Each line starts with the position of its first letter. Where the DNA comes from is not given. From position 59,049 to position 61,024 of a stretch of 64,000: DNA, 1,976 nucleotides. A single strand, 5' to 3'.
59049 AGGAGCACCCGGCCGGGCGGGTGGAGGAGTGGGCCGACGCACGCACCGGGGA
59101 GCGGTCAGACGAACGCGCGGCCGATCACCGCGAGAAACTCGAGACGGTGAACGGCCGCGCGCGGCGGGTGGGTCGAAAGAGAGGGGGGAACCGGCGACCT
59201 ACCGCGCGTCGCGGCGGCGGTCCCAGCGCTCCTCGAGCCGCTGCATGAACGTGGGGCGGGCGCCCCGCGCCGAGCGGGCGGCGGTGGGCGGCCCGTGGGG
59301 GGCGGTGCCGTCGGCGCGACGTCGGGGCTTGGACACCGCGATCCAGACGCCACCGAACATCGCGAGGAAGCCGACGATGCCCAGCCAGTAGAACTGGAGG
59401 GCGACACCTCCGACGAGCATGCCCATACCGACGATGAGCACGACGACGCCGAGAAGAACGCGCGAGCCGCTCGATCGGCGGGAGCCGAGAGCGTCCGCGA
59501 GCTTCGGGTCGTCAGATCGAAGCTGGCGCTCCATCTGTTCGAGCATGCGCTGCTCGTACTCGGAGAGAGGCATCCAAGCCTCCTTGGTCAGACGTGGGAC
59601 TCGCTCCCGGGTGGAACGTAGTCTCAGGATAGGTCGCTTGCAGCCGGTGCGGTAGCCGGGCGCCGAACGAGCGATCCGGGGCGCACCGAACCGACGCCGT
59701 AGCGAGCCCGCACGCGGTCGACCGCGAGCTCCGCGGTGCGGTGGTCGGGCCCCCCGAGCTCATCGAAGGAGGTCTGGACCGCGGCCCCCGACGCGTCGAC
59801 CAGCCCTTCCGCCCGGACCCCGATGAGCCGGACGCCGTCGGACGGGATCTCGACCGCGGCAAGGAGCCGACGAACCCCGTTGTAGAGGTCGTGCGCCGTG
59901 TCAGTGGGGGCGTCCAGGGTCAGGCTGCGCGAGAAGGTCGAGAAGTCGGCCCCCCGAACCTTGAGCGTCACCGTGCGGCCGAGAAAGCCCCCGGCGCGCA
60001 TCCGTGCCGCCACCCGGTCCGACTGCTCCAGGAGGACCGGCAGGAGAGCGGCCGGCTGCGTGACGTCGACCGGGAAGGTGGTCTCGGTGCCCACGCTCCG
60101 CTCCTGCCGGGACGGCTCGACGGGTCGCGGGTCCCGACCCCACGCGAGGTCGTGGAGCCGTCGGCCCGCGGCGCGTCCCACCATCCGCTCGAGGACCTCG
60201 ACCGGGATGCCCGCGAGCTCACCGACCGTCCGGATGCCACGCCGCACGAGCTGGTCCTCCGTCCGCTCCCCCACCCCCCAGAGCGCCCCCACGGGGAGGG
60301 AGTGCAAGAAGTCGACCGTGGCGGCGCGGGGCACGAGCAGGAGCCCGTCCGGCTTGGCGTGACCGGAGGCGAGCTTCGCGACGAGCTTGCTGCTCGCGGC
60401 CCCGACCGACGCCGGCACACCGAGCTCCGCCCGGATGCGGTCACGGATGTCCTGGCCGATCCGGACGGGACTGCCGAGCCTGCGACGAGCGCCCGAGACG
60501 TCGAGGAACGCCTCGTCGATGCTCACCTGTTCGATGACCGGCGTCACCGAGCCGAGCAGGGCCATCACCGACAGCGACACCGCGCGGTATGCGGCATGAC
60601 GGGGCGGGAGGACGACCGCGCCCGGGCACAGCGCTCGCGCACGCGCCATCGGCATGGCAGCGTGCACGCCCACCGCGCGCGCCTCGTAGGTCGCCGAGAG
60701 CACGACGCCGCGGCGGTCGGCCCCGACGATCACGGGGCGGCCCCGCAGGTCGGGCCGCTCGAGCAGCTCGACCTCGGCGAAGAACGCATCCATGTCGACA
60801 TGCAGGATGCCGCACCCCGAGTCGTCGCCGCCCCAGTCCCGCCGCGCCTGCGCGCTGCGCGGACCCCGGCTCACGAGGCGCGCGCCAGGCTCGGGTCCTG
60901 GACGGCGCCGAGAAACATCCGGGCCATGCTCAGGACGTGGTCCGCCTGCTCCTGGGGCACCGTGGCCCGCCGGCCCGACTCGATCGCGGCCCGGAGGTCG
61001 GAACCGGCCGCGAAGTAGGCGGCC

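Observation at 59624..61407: LexA-box-controlled, translationally coupled HEPN(Rx4H)-DinB module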

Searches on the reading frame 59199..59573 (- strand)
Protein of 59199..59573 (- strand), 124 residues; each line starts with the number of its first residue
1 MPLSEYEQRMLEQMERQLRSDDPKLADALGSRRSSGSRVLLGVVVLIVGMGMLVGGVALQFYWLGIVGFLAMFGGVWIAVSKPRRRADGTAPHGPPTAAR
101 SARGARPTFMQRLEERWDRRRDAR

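Call 6: search_protein_families(library=pfam, proteins=[window:59199-59573:-], max_evalue=0.01)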
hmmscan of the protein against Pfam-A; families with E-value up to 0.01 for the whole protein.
window:59199-59573:- (124 aa): 3 families
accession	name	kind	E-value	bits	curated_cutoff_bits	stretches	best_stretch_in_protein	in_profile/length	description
PF11239.13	DUF3040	-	2e-27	95.7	24.7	1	1-77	1-83/84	Protein of unknown function (DUF3040)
PF13796.11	Sensor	-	0.0002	21.8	28.2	1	39-119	6-88/162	Putative sensor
PF23933.1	DUF7269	-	0.0004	20.9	29.1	1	41-120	1-83/162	Family of unknown function (DUF7269)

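Call 7: search_protein_families(library=ncbifam, proteins=[window:59199-59573:-], max_evalue=0.01)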
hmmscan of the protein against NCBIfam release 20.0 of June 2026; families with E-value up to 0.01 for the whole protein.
window:59199-59573:- (124 aa): 1 family
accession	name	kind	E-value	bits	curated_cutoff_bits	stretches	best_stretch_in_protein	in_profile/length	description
NF058603.1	SCO2097_fam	equivalog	3.4e-41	140.6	110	1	1-122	1-129/129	SCO2097 family morphological protein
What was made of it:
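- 59199..59573 (-): Downstream neighbour: DUF3040 / SCO2097-family membrane protein. It is context and probably not part of the SOS unit. Pfam DUF3040 and NCBIfam SCO2097_fam match (calls 6, 7).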

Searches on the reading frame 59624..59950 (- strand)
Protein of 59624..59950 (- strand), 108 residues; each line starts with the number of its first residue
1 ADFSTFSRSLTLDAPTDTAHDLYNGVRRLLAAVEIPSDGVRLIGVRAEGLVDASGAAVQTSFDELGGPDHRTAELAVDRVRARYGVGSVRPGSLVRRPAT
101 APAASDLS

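Call 64: search_protein_families(library=pfam, proteins=[window:59624-59950:-], max_evalue=10)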
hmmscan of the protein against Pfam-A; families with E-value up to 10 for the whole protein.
window:59624-59950:- (108 aa): 2 families
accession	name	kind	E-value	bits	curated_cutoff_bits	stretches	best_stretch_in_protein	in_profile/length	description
PF11799.13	IMS_C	-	1.3e-10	42.1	20.7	1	1-60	52-107/109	impB/mucB/samB family C-terminal domain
PF13438.11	DUF4113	-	0.16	12.4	24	1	76-94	6-24/51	Domain of unknown function (DUF4113)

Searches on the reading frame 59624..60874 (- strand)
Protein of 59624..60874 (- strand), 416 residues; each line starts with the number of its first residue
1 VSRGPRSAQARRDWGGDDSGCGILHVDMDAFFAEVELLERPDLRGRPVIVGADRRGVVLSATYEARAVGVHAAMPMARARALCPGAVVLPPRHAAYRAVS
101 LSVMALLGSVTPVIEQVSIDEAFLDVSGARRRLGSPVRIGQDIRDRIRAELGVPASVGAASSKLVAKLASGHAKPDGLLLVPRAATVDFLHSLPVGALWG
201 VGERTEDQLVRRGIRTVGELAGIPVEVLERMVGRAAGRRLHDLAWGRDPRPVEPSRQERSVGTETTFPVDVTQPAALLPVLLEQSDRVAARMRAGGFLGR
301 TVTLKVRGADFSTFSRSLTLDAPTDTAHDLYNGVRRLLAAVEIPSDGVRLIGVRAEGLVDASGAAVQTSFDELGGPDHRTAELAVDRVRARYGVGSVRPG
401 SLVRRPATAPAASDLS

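Call 6: search_protein_families(library=pfam, proteins=[window:59624-60874:-], max_evalue=0.01)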
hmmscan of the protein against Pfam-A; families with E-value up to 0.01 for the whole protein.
window:59624-60874:- (416 aa): 4 families
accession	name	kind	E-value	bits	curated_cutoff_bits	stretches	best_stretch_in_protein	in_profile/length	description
PF00817.25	IMS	-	5.7e-48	163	23.2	1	26-170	1-147/148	impB/mucB/samB family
PF11799.13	IMS_C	-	1.4e-28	99.9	20.7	1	259-368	2-107/109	impB/mucB/samB family C-terminal domain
PF21999.2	IMS_HHH_1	-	9.1e-07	29.7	27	1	198-248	3-53/53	DNA polymerase-iota, thumb domain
PF11798.14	IMS_HHH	-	0.00016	22.2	24.4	1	188-214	6-32/32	IMS family HHH motif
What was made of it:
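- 59624..60874 (-): dinB: a 416-aa Y-family DNA polymerase IV whose GTG overlaps the upstream TGA (GTGA). Pfam finds IMS, IMS_C and HHH domains (call 6).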

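Call 7: search_protein_families(library=ncbifam, proteins=[window:59624-60874:-], max_evalue=0.01)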
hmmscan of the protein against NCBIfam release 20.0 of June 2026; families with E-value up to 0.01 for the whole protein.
window:59624-60874:- (416 aa): 10 families
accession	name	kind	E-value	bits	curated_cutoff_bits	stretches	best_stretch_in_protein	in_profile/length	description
NF003015.0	PRK03858.1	subfamily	8.1e-117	390.6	367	1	21-407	7-390/399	DNA polymerase IV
NF002882.0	PRK03348.1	equivalog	5.1e-113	378.3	389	1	23-364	7-350/461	DNA polymerase IV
NF002751.0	PRK02794.1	equivalog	1.3e-102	343.8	371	1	23-405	40-420/425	DNA polymerase IV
NF002848.0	PRK03103.1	subfamily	6.3e-92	308.2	381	1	22-402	5-391/410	DNA polymerase IV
NF002677.0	PRK02406.1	equivalog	2.9e-90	303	256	1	23-358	8-343/357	DNA polymerase IV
NF010731.0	PRK14133.1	equivalog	6.8e-79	265.6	362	1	23-358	5-336/352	DNA polymerase IV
NF002492.0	PRK01810.1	equivalog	1e-78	264.9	399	1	23-405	12-397/412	DNA polymerase IV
NF002883.0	PRK03352.1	equivalog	5.7e-74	249.4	330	1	23-356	7-340/347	DNA polymerase IV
NF002292.0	PRK01216.1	equivalog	1e-45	156.3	339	1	23-363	3-344/351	DNA polymerase IV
NF002955.0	PRK03609.1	subfamily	2e-32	112.6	431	1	25-396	4-388/422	translesion error-prone DNA polymerase V subunit UmuC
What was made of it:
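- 59624..60874 (-): NCBIfam PRK03858 DNA polymerase IV scores 390.6 bits against a cutoff of 367 (call 7).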

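Call 64: search_protein_families(library=pfam, proteins=[window:59624-60874:-], max_evalue=10)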
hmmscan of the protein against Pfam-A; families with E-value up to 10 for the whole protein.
window:59624-60874:- (416 aa): 5 families
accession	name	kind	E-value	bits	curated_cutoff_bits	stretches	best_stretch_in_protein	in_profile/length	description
PF00817.25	IMS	-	5.7e-48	163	23.2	1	26-170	1-147/148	impB/mucB/samB family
PF11799.13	IMS_C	-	1.4e-28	99.9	20.7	1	259-368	2-107/109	impB/mucB/samB family C-terminal domain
PF21999.2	IMS_HHH_1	-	9.1e-07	29.7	27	1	198-248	3-53/53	DNA polymerase-iota, thumb domain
PF11798.14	IMS_HHH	-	0.00016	22.2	24.4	1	188-214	6-32/32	IMS family HHH motif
PF10391.15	DNA_pol_lambd_f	-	0.21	11.9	29.8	1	199-220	7-28/51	Fingers domain of DNA polymerase lambda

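Call 67: search_protein_families(library=padloc, proteins=[window:59624-60874:-], max_evalue=0.01)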
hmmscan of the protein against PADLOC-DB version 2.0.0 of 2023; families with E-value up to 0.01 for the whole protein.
window:59624-60874:- (416 aa): 0 families
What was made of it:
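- On HEPN-MNT type II toxin-antitoxin or defence-associated HEPN: The HEPN protein and DinB have no PADLOC hit (call 67).
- There is no PADLOC match (call 67).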
